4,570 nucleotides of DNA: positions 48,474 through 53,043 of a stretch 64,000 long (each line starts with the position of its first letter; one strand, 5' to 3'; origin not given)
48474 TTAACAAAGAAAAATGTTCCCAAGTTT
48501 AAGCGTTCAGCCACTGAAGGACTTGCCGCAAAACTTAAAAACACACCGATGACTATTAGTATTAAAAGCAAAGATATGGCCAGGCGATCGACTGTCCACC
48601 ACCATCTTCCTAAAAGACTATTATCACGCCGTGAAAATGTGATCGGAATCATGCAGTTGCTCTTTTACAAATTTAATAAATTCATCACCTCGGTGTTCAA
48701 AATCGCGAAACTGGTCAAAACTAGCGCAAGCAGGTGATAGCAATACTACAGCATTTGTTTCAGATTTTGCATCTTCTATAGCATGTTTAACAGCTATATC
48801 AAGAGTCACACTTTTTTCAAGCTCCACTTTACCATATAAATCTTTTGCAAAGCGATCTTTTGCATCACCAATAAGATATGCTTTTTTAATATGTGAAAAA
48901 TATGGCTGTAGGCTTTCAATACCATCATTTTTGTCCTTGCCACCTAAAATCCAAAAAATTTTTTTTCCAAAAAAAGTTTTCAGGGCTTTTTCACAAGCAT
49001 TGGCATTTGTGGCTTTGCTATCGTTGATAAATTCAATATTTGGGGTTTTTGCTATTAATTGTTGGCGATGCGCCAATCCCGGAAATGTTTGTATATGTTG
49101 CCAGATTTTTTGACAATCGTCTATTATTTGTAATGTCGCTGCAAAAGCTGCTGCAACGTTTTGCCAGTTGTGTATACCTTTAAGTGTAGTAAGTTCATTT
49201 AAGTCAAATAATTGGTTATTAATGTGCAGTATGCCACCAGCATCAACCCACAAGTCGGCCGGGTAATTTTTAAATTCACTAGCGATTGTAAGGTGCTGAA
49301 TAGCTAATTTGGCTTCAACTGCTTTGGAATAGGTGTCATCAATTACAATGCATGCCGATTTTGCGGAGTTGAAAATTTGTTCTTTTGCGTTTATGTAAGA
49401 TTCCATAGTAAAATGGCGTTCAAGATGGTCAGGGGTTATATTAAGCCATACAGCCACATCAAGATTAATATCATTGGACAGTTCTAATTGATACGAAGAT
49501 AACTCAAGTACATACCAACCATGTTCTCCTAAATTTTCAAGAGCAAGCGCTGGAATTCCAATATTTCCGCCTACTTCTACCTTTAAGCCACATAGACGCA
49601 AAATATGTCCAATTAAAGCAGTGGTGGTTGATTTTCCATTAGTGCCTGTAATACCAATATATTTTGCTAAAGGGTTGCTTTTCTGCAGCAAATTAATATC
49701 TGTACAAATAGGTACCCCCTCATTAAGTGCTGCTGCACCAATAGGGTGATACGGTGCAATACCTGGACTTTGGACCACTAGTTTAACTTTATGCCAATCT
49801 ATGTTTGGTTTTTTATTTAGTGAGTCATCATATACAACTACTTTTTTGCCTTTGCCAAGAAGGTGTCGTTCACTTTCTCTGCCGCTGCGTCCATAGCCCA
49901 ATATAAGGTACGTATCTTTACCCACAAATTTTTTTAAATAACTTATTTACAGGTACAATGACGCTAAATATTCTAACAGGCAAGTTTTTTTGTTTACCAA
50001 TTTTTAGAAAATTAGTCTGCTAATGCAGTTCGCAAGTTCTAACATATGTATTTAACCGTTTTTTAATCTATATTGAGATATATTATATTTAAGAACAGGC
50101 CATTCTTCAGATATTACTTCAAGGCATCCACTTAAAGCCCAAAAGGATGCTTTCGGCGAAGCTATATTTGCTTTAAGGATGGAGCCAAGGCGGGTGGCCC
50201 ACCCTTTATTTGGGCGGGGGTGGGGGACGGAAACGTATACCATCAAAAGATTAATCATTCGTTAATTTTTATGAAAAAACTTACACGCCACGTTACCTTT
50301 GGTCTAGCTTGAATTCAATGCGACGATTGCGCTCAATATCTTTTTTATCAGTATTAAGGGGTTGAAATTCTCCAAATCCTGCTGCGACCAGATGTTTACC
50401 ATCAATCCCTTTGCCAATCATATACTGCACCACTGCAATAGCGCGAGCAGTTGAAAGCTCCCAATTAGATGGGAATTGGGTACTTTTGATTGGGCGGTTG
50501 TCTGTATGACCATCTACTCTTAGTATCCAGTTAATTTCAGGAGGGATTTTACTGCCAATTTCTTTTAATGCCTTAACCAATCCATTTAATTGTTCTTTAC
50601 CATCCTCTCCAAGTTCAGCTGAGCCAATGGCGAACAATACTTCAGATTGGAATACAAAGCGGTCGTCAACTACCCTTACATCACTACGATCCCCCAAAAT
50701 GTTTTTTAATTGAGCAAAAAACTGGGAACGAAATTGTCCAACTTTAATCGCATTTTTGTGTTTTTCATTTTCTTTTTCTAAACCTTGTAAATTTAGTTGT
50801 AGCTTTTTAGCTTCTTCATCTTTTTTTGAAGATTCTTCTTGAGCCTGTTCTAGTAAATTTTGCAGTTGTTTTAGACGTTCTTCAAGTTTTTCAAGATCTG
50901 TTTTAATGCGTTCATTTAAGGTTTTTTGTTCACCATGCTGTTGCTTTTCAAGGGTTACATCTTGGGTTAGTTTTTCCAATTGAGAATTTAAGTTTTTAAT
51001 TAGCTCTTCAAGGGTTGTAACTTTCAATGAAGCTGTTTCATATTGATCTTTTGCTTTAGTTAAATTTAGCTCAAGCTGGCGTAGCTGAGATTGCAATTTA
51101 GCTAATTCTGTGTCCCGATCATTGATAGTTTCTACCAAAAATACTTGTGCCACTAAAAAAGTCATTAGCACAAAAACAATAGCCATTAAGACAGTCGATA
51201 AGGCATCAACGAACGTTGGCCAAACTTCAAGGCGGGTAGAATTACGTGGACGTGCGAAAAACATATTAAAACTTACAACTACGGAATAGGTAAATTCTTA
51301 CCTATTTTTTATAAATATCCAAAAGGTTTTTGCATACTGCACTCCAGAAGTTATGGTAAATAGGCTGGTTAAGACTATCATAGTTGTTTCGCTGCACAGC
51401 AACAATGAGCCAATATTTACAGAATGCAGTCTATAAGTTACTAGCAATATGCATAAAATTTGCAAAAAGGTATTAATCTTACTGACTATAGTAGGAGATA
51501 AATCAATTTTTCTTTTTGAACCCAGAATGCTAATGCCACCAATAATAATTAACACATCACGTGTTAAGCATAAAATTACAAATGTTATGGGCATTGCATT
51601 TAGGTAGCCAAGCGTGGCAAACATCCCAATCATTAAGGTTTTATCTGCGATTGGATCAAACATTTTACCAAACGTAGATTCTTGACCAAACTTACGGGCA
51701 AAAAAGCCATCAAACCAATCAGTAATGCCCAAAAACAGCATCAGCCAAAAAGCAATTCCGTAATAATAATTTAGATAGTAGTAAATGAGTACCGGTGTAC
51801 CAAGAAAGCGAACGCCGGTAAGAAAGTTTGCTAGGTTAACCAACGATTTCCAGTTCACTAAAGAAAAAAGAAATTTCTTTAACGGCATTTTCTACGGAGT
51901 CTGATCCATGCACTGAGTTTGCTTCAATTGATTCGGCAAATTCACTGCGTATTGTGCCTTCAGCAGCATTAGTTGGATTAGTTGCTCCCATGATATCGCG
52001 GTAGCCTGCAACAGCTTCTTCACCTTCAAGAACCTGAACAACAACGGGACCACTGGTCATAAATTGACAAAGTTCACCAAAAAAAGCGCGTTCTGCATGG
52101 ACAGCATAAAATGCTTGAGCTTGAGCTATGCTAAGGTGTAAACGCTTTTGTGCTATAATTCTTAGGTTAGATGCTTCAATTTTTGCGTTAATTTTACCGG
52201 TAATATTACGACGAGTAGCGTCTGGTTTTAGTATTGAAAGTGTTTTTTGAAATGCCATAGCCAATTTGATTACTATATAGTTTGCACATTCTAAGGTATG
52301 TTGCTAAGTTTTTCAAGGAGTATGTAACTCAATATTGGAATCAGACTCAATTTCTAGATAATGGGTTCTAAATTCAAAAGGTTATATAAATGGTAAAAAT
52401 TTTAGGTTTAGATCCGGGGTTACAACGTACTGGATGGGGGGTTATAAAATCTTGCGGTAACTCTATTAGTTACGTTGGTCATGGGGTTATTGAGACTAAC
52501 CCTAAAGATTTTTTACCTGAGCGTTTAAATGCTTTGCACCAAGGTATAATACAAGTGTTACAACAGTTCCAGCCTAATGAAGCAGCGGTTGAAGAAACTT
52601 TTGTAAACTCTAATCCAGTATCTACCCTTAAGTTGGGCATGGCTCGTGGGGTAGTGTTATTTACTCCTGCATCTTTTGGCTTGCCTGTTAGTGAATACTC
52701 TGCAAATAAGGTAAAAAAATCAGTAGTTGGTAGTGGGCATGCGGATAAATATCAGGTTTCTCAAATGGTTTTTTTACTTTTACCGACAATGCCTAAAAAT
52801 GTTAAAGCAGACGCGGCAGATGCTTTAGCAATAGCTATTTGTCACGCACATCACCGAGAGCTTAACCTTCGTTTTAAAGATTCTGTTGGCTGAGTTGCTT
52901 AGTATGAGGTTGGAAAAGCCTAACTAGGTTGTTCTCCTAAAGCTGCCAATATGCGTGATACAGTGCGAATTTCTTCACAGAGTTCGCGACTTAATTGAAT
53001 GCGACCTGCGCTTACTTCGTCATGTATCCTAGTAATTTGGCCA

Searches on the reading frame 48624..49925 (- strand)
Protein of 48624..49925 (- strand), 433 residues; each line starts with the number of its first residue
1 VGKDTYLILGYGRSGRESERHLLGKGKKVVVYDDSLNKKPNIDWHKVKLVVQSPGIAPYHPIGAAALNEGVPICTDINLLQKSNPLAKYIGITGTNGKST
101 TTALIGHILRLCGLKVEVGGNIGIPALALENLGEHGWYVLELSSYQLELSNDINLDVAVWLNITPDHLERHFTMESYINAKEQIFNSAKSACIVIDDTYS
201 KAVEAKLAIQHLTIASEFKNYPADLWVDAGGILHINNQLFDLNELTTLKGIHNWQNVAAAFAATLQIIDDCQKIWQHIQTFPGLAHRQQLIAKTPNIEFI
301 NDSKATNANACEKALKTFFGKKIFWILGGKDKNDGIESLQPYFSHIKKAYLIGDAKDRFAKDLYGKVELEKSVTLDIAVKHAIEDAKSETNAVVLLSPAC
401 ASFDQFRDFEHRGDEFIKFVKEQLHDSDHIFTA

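Call 39: search_protein_families(library=pfam, proteins=[window:48624-49925:-], max_evalue=0.00001)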
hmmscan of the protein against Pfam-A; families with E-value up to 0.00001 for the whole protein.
window:48624-49925:- (433 aa): 2 families
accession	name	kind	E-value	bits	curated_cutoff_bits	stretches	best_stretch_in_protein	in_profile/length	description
PF08245.18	Mur_ligase_M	-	4.4e-28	99.1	24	1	92-263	1-199/200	Mur ligase middle domain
PF02875.26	Mur_ligase_C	-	1.2e-10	42.7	28.4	1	286-400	1-127/127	Mur ligase, glutamate ligase domain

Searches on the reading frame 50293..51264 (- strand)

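Call 39: search_protein_families(library=pfam, proteins=[window:50293-51264:-], max_evalue=0.00001)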
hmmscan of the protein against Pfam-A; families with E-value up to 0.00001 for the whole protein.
window:50293-51264:- (323 aa): 1 family
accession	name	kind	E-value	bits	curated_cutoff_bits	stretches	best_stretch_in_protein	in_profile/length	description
PF00691.25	OmpA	-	2.5e-15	57.1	27.2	1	210-314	1-96/98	OmpA family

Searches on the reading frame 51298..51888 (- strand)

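Call 40: search_protein_families(library=pfam, proteins=[window:51298-51888:-], max_evalue=0.00001)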
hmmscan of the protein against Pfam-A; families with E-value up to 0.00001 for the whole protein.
window:51298-51888:- (196 aa): 1 family
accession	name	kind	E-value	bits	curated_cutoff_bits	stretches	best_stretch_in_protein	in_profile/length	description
PF01066.26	CDP-OH_P_transf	-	6e-31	108.3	22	1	18-170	2-142/152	CDP-alcohol phosphatidyltransferase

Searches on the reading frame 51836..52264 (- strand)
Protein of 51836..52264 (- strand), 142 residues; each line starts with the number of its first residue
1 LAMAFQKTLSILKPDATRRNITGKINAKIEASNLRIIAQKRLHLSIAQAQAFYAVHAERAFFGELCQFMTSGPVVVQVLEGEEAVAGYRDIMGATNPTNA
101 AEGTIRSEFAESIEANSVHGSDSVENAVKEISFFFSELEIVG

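Call 40: search_protein_families(library=pfam, proteins=[window:51836-52264:-], max_evalue=0.00001)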
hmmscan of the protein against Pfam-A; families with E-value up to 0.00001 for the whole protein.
window:51836-52264:- (142 aa): 1 family
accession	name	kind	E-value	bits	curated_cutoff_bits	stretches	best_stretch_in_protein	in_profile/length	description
PF00334.24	NDK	-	1.2e-51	174.6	27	1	6-140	1-135/135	Nucleoside diphosphate kinase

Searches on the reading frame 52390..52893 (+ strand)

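Call 40: search_protein_families(library=pfam, proteins=[window:52390-52893:+], max_evalue=0.00001)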
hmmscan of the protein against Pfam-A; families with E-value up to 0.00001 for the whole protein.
window:52390-52893:+ (167 aa): 1 family
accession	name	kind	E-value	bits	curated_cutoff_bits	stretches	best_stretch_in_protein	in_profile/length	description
PF02075.23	RuvC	-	8.2e-45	152.8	22.2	1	4-152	1-148/148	Crossover junction endodeoxyribonuclease RuvC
